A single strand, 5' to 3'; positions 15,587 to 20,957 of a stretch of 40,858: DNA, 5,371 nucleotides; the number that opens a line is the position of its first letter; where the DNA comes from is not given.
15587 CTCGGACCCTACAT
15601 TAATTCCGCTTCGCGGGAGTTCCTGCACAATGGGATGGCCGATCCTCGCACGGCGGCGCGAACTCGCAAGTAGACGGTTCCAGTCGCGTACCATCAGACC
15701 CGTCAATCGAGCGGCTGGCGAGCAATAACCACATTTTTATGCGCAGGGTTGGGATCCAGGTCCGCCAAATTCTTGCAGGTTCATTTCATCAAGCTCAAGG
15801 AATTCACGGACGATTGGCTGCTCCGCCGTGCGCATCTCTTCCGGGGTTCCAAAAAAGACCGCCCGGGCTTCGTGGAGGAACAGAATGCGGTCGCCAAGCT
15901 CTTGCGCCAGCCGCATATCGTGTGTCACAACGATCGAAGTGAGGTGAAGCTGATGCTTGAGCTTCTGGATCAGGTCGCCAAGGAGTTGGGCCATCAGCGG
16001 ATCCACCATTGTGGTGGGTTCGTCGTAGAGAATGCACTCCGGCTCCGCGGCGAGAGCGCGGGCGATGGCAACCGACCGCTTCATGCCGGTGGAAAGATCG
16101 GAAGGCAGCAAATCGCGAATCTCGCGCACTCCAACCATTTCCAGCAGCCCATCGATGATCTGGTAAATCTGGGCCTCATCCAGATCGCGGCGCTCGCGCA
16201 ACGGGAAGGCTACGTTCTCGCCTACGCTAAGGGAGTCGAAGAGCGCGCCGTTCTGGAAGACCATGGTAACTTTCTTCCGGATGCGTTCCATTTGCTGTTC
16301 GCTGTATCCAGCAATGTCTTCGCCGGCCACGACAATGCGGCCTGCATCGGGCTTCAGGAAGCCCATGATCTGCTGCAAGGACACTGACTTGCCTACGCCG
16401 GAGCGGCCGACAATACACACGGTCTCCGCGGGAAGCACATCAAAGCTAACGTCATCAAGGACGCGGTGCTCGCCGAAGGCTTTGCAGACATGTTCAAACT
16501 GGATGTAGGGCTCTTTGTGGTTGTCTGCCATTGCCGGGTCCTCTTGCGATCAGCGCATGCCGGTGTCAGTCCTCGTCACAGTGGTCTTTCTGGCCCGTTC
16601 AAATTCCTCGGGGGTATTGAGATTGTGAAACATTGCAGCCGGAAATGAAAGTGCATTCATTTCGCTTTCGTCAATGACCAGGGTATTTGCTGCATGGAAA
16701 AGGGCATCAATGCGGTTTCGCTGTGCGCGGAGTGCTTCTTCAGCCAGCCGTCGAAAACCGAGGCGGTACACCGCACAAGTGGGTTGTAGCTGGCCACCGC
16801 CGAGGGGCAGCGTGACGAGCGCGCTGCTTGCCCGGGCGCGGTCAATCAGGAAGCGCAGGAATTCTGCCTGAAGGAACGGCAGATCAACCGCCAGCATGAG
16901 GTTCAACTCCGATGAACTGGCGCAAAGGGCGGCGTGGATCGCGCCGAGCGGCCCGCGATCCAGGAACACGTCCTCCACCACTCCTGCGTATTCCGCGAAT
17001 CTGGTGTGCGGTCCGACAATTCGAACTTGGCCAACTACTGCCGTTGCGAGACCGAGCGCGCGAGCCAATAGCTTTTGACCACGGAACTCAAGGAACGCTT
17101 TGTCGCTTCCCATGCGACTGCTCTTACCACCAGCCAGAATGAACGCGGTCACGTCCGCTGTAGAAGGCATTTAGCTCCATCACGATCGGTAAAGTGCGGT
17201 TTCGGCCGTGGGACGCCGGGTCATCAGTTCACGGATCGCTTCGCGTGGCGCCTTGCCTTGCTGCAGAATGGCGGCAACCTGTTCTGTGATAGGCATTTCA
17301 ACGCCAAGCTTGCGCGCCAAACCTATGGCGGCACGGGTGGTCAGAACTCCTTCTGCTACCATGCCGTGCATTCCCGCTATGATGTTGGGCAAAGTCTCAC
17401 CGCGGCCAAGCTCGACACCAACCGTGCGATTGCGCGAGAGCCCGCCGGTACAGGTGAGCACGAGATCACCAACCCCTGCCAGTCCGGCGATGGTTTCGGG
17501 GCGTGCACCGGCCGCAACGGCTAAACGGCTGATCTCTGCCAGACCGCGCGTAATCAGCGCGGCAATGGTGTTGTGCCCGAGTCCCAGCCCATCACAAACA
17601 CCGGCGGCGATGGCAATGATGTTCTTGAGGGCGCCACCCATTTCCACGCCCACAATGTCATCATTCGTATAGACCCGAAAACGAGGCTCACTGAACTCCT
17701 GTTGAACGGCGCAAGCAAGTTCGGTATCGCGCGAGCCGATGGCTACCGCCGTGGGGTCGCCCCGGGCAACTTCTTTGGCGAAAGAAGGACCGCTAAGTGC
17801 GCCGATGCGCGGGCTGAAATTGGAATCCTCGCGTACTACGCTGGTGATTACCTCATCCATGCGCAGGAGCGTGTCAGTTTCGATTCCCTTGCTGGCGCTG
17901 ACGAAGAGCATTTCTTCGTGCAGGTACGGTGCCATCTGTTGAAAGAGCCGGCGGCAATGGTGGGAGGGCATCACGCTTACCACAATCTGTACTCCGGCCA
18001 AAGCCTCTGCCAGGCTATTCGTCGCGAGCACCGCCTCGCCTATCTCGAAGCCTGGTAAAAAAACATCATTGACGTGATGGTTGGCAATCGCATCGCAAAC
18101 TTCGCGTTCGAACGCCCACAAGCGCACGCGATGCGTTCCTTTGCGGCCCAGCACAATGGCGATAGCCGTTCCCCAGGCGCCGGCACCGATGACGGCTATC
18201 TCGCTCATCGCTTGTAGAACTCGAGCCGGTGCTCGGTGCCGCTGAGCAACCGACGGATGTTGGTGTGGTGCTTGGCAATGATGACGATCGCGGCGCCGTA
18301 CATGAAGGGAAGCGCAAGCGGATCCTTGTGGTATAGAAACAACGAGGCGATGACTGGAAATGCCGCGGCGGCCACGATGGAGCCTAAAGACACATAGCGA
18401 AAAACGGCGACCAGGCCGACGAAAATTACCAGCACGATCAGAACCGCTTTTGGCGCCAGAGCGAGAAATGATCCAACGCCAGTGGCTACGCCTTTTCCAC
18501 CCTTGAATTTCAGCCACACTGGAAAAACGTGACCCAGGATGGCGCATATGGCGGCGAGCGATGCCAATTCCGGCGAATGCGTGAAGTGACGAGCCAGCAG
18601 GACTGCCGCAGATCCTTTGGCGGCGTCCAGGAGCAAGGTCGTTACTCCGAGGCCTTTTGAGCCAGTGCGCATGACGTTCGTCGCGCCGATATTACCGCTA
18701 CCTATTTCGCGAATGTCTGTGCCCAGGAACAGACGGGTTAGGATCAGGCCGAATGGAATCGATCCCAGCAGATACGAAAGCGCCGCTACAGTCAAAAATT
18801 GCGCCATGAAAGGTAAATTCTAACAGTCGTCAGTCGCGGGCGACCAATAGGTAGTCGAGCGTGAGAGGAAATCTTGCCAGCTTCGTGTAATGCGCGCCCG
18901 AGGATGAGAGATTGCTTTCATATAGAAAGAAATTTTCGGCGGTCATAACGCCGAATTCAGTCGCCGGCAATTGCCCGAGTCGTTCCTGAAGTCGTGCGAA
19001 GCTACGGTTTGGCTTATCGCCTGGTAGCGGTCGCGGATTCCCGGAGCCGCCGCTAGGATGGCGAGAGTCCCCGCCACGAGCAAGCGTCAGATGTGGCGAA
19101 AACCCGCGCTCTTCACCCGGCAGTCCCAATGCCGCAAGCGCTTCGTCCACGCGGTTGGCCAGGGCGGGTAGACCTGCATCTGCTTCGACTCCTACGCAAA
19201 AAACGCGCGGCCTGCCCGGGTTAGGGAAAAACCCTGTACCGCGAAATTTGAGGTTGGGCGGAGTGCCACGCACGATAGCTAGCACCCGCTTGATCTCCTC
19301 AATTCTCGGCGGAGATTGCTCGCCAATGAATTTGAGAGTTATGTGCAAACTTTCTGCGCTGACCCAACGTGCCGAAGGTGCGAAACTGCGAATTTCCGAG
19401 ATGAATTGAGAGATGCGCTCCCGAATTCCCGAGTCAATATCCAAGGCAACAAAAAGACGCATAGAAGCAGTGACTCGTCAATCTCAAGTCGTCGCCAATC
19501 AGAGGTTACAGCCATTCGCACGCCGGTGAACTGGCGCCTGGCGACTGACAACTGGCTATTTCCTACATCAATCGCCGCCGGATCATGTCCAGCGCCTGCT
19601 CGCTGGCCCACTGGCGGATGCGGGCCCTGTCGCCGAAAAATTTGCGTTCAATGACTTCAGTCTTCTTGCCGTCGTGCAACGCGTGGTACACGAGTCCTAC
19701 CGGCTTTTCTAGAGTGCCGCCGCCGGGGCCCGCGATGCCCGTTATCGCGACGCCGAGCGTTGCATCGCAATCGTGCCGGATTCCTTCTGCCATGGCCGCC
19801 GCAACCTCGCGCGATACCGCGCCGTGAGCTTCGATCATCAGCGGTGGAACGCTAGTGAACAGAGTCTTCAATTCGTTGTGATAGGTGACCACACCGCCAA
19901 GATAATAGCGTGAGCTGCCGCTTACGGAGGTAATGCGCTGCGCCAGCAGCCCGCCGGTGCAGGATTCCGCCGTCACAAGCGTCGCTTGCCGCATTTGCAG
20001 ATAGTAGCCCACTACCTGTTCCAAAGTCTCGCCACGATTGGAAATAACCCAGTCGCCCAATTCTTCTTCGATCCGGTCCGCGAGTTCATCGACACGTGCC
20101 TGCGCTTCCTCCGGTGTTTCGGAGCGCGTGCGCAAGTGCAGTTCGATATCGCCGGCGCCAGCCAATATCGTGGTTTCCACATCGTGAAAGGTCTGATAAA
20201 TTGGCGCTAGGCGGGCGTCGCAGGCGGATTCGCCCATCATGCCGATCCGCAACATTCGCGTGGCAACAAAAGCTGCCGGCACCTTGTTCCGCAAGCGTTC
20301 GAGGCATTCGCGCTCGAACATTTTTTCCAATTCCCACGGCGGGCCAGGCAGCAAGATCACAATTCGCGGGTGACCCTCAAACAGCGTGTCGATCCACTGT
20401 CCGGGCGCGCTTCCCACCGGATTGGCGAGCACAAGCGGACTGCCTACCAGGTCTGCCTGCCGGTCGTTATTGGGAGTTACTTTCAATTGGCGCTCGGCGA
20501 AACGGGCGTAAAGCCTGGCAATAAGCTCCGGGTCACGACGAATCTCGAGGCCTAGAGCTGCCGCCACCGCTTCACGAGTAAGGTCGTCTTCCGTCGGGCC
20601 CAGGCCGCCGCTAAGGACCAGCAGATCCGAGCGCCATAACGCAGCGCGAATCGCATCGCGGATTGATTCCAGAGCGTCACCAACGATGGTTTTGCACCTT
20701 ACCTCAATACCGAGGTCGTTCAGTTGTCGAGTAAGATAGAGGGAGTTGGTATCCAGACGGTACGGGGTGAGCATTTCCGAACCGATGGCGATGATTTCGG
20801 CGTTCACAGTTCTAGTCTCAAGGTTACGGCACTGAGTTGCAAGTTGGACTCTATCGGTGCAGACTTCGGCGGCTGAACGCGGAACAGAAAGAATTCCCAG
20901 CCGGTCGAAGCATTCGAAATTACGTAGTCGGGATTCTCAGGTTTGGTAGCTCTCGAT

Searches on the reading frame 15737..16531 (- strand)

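Call 31: search_protein_families(library=pfam, proteins=[window:15737-16531:-], max_evalue=0.001)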
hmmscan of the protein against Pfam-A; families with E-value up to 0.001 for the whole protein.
window:15737-16531:- (264 aa): 2 families
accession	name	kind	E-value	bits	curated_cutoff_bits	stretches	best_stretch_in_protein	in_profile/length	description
PF00005.33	ABC_tran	-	2.7e-29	102.9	25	1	25-174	1-137/137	ABC transporter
PF13304.12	AAA_21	-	0.00018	22.1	27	0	114-207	220-301/304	AAA domain, putative AbiEii toxin, Type IV TA system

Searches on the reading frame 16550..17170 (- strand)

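Call 31: search_protein_families(library=pfam, proteins=[window:16550-17170:-], max_evalue=0.001)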
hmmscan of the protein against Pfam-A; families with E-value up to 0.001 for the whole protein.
window:16550-17170:- (206 aa): 1 family
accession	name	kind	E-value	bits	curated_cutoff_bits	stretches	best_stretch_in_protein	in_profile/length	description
PF12804.13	NTP_transf_3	-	2.1e-30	106.5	27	1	9-149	1-147/160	MobA-like NTP transferase domain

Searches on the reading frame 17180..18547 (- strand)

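Call 31: search_protein_families(library=pfam, proteins=[window:17180-18547:-], max_evalue=0.001)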
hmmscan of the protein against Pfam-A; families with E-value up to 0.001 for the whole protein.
window:17180-18547:- (455 aa): 6 families
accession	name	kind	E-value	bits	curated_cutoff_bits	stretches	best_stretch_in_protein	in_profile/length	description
PF07479.19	NAD_Gly3P_dh_C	-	1.2e-55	188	25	1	297-438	1-141/142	NAD-dependent glycerol-3-phosphate dehydrogenase C-terminus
PF01210.29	NAD_Gly3P_dh_N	-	1.1e-47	162.4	23.1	1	116-277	1-157/158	NAD-dependent glycerol-3-phosphate dehydrogenase N-terminus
PF20618.3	GPD_NAD_C_bact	-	1e-21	77.7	27.6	1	357-424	1-66/66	Bacterial GPD, NAD-dependent C-terminal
PF03807.23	F420_oxidored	-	0.00015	22.8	21.6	0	117-219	2-92/94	NADP oxidoreductase coenzyme F420-dependent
PF02558.23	ApbA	-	0.00048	20.2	22.2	1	117-226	1-107/150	Ketopantoate reductase PanE/ApbA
PF03435.24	Sacchrp_dh_NADP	-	0.00049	20.9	25.1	0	117-201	1-84/129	Saccharopine dehydrogenase NADP binding domain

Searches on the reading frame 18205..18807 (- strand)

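Call 31: search_protein_families(library=pfam, proteins=[window:18205-18807:-], max_evalue=0.001)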
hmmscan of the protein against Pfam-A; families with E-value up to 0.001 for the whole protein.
window:18205-18807:- (200 aa): 1 family
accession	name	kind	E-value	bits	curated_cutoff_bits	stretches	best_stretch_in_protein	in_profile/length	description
PF02660.20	G3P_acyltransf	-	1.5e-56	191.4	24.1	1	10-187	1-164/164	Glycerol-3-phosphate acyltransferase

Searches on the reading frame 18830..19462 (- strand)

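Call 31: search_protein_families(library=pfam, proteins=[window:18830-19462:-], max_evalue=0.001)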
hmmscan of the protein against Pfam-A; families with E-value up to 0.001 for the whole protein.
window:18830-19462:- (210 aa): 3 families
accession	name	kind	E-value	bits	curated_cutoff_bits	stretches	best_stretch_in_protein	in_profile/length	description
PF02834.22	LigT_PEase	-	8.8e-22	77.5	23.3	2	8-88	2-86/87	LigT like Phosphoesterase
PF13563.12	2_5_RNA_ligase2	-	1.1e-12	48.6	27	1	16-134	4-120/152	2'-5' RNA ligase superfamily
PF10469.15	AKAP7_NLS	-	5.5e-07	30.1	24.4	1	5-199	5-207/208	AKAP7 2'5' RNA ligase-like domain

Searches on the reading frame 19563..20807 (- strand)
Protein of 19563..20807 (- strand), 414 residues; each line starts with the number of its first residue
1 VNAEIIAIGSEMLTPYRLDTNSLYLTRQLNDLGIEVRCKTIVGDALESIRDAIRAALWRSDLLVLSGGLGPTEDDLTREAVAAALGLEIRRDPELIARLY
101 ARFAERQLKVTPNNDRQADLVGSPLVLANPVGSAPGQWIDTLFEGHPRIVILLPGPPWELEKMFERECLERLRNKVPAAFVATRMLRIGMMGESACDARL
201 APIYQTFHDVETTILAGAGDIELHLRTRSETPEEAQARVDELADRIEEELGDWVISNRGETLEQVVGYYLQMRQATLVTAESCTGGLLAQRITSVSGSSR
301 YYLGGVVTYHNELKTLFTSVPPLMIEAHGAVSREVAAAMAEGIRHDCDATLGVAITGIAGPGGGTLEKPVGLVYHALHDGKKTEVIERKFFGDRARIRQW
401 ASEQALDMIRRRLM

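Call 31: search_protein_families(library=pfam, proteins=[window:19563-20807:-], max_evalue=0.001)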
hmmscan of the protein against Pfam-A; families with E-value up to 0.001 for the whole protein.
window:19563-20807:- (414 aa): 3 families
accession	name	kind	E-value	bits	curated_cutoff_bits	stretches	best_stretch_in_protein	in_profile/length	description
PF02464.23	CinA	-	1.8e-51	174.2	23.5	1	260-412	2-154/155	Competence-damaged protein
PF00994.29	MoCF_biosynth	-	1.3e-30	106.5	26.6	1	4-173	1-143/144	Probable molybdopterin binding domain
PF18146.6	CinA_KH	-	2.9e-09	37.3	27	1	183-254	1-71/73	Damage-inducible protein CinA KH domain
